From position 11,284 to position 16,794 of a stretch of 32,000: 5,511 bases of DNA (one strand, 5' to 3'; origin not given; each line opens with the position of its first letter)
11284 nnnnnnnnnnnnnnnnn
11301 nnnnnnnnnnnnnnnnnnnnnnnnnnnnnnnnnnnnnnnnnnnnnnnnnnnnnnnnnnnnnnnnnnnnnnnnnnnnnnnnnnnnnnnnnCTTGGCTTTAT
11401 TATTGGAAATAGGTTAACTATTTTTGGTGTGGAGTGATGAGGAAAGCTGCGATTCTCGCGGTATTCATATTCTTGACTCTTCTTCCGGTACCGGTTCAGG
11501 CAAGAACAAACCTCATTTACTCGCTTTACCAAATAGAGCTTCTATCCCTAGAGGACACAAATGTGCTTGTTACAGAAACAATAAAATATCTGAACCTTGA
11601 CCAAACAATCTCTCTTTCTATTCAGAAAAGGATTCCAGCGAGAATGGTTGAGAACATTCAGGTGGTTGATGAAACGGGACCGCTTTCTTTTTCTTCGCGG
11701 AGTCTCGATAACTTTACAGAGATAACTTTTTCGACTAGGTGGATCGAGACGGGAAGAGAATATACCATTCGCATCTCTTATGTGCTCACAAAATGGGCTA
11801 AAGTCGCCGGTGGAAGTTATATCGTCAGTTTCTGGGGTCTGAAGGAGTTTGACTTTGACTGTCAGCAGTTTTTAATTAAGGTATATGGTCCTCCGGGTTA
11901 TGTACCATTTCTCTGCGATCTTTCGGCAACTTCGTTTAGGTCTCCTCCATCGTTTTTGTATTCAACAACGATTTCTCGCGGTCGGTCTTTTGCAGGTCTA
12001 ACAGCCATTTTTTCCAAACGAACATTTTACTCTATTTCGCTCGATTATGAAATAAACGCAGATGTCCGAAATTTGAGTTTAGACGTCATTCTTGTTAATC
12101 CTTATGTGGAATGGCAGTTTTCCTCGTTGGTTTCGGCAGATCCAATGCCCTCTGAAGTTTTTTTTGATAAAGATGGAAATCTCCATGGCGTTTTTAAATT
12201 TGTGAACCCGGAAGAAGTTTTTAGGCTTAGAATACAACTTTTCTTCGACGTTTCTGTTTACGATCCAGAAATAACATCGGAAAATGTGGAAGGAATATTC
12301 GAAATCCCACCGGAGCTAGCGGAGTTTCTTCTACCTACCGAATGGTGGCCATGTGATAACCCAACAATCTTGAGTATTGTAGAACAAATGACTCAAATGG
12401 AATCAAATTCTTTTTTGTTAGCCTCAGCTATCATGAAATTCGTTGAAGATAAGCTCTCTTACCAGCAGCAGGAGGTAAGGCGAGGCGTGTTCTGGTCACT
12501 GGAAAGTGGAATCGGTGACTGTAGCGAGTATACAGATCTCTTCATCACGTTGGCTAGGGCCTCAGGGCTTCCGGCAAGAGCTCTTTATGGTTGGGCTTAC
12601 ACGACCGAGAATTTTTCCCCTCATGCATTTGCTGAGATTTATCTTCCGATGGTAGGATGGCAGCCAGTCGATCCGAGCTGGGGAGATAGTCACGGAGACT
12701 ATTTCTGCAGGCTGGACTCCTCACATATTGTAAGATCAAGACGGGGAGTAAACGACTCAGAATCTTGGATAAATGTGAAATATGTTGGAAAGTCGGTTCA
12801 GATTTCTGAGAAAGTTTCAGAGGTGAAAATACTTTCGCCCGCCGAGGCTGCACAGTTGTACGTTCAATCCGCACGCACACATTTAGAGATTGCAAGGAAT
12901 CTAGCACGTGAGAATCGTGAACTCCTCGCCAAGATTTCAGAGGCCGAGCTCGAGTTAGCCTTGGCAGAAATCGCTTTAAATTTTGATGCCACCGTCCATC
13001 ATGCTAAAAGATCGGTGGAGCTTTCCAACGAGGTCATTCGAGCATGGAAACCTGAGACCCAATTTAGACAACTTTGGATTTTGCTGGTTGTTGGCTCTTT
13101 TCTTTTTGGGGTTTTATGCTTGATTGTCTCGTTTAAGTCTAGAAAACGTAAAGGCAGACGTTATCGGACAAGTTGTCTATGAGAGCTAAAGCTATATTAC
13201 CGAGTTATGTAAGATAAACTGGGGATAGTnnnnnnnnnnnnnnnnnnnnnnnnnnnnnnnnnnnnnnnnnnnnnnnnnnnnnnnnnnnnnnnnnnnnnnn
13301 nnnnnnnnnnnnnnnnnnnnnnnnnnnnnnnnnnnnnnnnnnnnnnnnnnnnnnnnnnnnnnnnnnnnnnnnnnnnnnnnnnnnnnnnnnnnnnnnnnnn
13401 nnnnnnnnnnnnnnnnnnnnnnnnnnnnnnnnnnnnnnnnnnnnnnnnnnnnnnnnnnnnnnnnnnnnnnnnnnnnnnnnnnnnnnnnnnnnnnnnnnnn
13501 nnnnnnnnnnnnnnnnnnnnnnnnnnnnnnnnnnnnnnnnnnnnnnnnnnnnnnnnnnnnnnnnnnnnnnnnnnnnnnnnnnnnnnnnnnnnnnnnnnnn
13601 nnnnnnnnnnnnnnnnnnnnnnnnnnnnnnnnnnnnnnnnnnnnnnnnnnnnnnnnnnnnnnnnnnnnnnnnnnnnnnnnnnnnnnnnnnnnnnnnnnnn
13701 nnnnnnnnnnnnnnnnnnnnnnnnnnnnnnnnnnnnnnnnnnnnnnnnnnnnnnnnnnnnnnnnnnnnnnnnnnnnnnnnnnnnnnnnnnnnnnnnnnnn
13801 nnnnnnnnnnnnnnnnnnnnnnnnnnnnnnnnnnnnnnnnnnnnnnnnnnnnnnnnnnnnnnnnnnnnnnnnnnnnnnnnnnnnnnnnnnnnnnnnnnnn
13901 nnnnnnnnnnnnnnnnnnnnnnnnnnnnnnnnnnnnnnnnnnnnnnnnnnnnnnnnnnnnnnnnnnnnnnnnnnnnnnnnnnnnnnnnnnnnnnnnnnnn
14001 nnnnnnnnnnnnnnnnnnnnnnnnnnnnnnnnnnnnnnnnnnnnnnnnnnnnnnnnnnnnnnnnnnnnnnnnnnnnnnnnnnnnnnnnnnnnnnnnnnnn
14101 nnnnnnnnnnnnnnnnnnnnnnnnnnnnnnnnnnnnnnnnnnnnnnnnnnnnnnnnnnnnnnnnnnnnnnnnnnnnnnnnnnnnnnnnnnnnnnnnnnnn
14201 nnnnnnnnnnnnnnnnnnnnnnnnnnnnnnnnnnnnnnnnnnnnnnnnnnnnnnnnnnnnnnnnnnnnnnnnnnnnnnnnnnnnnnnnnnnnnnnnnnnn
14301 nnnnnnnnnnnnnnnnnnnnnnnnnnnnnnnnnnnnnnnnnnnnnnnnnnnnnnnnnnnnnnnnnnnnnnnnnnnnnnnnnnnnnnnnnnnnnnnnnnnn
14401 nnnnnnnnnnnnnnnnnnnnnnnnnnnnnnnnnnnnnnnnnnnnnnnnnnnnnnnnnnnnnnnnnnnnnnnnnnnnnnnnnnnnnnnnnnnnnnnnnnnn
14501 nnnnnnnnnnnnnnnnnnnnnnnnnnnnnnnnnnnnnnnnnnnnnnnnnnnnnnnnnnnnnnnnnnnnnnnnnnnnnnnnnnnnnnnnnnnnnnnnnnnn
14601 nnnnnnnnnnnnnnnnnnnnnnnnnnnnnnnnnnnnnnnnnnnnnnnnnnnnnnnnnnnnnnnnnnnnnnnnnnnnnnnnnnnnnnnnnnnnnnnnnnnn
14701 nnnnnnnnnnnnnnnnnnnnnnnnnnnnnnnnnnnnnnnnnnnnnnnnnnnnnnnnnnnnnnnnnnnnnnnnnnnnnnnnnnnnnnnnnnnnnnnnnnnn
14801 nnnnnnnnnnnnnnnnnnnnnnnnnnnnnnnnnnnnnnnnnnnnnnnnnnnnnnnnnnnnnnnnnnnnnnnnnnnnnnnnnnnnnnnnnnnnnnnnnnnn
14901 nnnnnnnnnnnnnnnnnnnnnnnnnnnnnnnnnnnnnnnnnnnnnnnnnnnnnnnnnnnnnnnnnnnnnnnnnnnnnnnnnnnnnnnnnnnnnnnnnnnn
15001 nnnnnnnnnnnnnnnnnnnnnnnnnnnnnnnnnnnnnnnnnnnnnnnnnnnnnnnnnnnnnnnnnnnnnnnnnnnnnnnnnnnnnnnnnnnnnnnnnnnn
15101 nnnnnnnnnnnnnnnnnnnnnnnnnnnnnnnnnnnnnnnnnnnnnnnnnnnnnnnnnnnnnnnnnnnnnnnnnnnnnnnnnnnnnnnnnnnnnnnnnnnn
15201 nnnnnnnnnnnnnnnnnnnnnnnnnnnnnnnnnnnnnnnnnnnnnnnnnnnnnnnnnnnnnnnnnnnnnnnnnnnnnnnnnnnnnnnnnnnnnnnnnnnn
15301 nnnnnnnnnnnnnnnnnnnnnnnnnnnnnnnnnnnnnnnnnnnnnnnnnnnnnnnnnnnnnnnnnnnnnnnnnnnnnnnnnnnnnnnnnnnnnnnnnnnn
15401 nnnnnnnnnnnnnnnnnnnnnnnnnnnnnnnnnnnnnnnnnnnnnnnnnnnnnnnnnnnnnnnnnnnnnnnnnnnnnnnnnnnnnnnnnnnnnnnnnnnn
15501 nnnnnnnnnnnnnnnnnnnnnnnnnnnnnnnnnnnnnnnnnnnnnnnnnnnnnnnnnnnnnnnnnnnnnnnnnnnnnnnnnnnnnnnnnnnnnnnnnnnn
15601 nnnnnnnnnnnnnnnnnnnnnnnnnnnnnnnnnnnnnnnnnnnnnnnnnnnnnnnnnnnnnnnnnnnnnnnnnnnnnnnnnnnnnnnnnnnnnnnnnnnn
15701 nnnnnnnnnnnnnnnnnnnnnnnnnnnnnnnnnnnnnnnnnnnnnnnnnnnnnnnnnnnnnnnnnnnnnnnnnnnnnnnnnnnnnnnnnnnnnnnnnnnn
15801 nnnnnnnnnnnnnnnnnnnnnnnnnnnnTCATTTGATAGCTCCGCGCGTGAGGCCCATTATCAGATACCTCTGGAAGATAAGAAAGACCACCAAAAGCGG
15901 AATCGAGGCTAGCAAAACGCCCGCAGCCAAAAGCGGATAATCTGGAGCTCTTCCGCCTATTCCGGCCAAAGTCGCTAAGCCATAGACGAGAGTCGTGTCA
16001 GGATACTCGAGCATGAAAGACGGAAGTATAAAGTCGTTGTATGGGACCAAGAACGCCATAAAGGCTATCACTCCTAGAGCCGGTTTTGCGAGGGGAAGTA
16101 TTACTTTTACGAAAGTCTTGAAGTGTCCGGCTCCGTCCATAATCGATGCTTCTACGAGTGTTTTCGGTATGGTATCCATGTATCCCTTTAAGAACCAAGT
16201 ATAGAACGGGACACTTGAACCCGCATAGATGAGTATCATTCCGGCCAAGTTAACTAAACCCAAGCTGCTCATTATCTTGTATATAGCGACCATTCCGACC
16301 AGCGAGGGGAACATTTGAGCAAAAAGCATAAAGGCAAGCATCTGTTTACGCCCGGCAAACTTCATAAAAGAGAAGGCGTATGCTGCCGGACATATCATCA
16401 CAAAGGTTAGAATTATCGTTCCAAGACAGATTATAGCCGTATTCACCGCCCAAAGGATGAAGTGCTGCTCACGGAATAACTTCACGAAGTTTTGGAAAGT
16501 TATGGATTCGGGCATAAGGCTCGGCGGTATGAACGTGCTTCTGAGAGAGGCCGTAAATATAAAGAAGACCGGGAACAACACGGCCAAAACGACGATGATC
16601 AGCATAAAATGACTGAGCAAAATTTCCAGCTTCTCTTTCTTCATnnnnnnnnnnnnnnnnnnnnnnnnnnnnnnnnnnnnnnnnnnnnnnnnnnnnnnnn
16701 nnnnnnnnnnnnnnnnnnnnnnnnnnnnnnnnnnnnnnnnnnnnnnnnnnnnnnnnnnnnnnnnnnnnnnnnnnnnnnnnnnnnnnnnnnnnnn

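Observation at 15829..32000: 16-kb alpha-glucan utilisation island: an ABC importer plus three giant surface-tethered proteins combining GH13, GH57 and GDE-type activities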

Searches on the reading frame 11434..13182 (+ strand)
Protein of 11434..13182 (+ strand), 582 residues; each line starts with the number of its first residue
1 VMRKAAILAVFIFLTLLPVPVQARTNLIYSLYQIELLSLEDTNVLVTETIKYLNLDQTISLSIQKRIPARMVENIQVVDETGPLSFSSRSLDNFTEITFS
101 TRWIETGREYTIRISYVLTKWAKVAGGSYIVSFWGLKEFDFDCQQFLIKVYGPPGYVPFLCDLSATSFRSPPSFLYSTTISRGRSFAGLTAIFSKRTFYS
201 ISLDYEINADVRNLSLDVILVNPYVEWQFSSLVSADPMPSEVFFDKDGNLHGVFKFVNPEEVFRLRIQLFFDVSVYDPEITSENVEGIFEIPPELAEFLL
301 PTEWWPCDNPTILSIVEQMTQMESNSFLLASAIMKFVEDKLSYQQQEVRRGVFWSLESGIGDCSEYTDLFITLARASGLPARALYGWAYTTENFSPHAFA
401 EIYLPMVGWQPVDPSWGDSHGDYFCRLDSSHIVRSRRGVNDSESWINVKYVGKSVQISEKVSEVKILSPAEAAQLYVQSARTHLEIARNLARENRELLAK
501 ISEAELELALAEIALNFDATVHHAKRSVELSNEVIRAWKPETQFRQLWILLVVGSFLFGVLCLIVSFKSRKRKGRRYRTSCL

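Call 7: search_protein_families(library=pfam, proteins=[window:11434-13182:+], max_evalue=0.0001)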
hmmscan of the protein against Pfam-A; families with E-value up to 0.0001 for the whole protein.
window:11434-13182:+ (582 aa): 1 family
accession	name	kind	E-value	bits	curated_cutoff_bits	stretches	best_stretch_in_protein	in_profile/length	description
PF01841.26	Transglut_core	-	1.7e-20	73.7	23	1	315-414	3-108/108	Transglutaminase-like superfamily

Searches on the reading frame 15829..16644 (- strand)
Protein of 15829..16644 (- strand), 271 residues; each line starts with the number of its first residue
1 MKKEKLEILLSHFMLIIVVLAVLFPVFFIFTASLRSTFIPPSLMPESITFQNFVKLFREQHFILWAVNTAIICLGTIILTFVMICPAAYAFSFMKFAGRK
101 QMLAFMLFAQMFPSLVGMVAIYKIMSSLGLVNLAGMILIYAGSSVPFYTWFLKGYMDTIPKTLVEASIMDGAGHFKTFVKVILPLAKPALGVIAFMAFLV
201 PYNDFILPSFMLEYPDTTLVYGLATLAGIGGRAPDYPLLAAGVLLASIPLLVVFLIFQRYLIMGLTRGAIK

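Call 5: search_protein_families(library=pfam, proteins=[window:15829-16644:-], max_evalue=0.01)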
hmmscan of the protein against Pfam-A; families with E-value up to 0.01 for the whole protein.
window:15829-16644:- (271 aa): 1 family
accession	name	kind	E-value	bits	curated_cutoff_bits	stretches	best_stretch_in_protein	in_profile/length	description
PF00528.27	BPD_transp_1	-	4.5e-19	69.3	26.4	1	92-261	10-178/184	Binding-protein-dependent transport system inner membrane component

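Call 18: search_protein_families(library=ncbifam, proteins=[window:15829-16644:-], max_evalue=0.001)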
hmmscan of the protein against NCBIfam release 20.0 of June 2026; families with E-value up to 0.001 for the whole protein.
window:15829-16644:- (271 aa): 15 families
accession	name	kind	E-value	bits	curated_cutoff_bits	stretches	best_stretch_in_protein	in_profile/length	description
NF008231.0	PRK10998.1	equivalog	8.2e-38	130.6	261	1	2-271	7-295/296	maltose ABC transporter permease MalG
NF008210.0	PRK10973.1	equivalog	4.9e-23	82.2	297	1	9-266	10-277/281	sn-glycerol-3-phosphate ABC transporter permease UgpE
NF040932.1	ABC_arch_GlcU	equivalog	2e-22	80.1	340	1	10-266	4-265/272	glucose ABC transporter permease GlcU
TIGR01581.1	Mo_ABC_porter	hypoth_equivalog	1e-08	35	210.3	1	63-197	23-167/225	ABC transporter permease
NF007047.0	PRK09500.1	equivalog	9.7e-08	31.9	326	1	10-252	7-246/257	spermidine/putrescine ABC transporter permease PotC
NF008232.0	PRK10999.1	equivalog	4.7e-07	28.9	392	1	144-209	386-451/520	maltose ABC transporter permease MalF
TIGR03262.1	PhnU2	equivalog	6.9e-06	25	593.25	1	11-209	7-209/546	putative 2-aminoethylphosphonate ABC transporter permease subunit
NF040931.1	ABC_arch_GlcT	equivalog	4e-05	23.4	360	1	76-213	94-223/278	glucose ABC transporter permease GlcT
NF007852.0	PRK10561.1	equivalog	4.1e-05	23.6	335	1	149-190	174-215/295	sn-glycerol-3-phosphate ABC transporter permease UgpA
NF011624.0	PRK15050.1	equivalog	6.2e-05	22.2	247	0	7-207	24-235/297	2-aminoethylphosphonate ABC transporter permease subunit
TIGR02141.1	modB_ABC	equivalog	7.8e-05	22.4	182.6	1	74-198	8-145/208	molybdate ABC transporter permease subunit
NF043074.1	MMSYN1_0196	equivalog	8.7e-05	21.9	350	1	3-198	7-201/277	spermidine/putrescine ABC transporter permease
NF007963.0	PRK10683.1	equivalog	9.1e-05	22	489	1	143-259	194-307/317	putrescine ABC transporter permease PotH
NF043073.1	MMSYN1_0195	equivalog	0.00013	20.2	1250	1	145-210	139-204/1021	spermidine/putrescine ABC transporter permease/substrate-binding protein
NF007044.0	PRK09497.1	equivalog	0.00037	20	348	0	145-194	162-209/285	spermidine/putrescine ABC transporter permease PotB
